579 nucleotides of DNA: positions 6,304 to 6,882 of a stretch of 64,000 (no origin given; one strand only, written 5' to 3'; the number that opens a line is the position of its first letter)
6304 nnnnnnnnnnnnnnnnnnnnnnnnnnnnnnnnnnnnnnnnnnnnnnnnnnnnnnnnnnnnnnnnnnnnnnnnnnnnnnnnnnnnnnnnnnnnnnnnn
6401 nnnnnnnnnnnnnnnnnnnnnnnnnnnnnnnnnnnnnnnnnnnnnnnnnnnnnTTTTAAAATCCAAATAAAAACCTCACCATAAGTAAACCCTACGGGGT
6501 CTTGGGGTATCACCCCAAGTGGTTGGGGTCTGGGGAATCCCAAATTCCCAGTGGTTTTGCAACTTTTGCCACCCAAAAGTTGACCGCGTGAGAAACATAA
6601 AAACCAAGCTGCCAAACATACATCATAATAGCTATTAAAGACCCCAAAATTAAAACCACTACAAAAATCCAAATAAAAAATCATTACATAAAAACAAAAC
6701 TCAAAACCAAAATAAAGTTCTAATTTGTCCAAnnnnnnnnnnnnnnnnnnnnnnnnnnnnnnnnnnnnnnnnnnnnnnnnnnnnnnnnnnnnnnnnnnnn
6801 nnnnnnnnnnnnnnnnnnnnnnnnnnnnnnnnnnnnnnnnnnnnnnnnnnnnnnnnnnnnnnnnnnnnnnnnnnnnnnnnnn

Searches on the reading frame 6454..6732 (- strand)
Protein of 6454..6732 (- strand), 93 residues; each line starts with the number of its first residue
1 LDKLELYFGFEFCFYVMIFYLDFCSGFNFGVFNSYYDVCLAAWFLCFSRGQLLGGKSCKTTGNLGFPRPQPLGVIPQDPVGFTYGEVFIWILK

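Call 60: search_protein_representatives(protein=window:6454-6732:-)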
Query: 93 residues. Proteins with E-value up to 0.001 (for the whole library): 0; up to 1e-10: 0; up to 1e-30: 0. The best 0 are listed.
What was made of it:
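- There were 0 protein hits, and the period is not a multiple of 3 (call 60). The ORF has 0 homologues in 1.84 billion proteins (call 60).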
